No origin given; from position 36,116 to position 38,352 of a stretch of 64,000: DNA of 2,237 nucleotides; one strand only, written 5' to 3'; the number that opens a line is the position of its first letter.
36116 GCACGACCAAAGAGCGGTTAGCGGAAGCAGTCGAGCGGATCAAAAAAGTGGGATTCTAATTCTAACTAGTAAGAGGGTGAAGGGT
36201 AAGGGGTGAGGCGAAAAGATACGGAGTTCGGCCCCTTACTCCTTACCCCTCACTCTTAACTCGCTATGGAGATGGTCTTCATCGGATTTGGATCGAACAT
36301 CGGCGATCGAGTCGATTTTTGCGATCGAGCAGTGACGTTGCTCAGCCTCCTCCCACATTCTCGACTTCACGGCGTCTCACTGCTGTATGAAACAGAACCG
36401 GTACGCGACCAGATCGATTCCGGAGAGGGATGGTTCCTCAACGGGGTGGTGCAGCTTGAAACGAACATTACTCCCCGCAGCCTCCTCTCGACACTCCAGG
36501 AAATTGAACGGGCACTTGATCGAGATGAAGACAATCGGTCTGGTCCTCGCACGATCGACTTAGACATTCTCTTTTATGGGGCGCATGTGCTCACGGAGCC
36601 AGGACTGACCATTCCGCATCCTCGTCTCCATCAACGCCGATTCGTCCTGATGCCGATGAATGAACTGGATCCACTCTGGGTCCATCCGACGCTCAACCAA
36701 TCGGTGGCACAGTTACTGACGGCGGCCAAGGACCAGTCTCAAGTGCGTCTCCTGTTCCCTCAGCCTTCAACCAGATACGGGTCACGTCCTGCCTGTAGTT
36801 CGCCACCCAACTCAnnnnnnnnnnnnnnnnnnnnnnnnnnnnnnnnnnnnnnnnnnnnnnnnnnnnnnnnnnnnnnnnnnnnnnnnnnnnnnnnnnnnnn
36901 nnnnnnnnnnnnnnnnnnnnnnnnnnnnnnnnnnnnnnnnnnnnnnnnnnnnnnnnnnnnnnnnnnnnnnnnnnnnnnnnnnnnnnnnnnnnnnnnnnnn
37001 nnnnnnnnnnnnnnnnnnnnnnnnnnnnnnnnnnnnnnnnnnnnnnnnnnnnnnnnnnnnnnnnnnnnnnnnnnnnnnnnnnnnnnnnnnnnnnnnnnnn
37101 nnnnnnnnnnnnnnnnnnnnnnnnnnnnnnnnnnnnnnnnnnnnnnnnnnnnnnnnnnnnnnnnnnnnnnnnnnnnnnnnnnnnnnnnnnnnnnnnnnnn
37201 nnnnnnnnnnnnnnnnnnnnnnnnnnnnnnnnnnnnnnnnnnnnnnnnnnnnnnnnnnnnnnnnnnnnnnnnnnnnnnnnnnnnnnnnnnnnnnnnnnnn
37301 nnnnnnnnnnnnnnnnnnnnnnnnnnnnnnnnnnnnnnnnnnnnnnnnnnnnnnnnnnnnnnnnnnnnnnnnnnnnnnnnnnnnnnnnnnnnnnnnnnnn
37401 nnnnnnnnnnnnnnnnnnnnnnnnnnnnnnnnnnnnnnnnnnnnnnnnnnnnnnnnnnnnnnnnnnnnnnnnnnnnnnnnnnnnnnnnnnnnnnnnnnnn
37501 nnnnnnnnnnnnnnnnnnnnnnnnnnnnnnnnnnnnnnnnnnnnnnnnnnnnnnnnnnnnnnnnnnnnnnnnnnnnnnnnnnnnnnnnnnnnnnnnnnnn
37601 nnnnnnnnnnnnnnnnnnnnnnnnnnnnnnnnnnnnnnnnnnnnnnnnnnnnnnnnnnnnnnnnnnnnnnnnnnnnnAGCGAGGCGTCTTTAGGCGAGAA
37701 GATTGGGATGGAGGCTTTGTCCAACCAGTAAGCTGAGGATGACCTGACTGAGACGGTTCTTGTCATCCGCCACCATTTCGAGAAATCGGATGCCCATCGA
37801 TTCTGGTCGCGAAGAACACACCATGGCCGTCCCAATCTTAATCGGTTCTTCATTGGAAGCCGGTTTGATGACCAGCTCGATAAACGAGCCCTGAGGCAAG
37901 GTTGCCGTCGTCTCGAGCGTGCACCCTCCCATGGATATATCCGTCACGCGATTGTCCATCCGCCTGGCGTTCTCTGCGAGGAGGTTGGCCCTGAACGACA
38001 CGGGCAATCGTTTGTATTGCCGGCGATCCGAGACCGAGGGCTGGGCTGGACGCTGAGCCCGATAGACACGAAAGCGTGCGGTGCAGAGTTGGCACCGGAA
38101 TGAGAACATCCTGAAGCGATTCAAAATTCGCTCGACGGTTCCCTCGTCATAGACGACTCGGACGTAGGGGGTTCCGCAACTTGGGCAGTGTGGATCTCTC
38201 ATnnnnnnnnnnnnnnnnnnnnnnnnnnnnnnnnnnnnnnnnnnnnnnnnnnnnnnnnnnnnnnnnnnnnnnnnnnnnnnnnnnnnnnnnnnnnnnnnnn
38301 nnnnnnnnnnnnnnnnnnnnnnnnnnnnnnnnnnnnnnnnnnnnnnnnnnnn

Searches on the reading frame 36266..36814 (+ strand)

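Call 26: search_protein_families(library=ncbifam, proteins=[window:36266-36814:+], max_evalue=1e-8)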
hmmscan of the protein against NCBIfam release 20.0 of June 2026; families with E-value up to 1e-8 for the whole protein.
window:36266-36814:+ (183 aa): 3 families
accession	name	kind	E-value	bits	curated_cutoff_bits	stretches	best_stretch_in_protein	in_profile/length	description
TIGR01498.1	folK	equivalog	7e-36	123.2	54.1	1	4-136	1-128/128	2-amino-4-hydroxy-6-hydroxymethyldihydropteridine diphosphokinase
NF010692.0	PRK14092.1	equivalog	1e-29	103.4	234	1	4-162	10-162/163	2-amino-4-hydroxy-6-hydroxymethyldihydropteridine diphosphokinase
NF007595.0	PRK10239.1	equivalog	8.9e-25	87.3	252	1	1-154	1-152/159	2-amino-4-hydroxy-6-hydroxymethyldihydropteridine diphosphokinase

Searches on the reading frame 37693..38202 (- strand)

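Call 26: search_protein_families(library=ncbifam, proteins=[window:37693-38202:-], max_evalue=1e-8)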
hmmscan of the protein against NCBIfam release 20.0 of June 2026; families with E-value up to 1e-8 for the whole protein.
window:37693-38202:- (170 aa): 1 family
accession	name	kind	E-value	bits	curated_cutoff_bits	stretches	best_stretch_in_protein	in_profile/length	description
TIGR02266.1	gmx_TIGR02266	paralog_domain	1.9e-09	37.5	68.7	1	67-155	3-95/96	TIGR02266 family protein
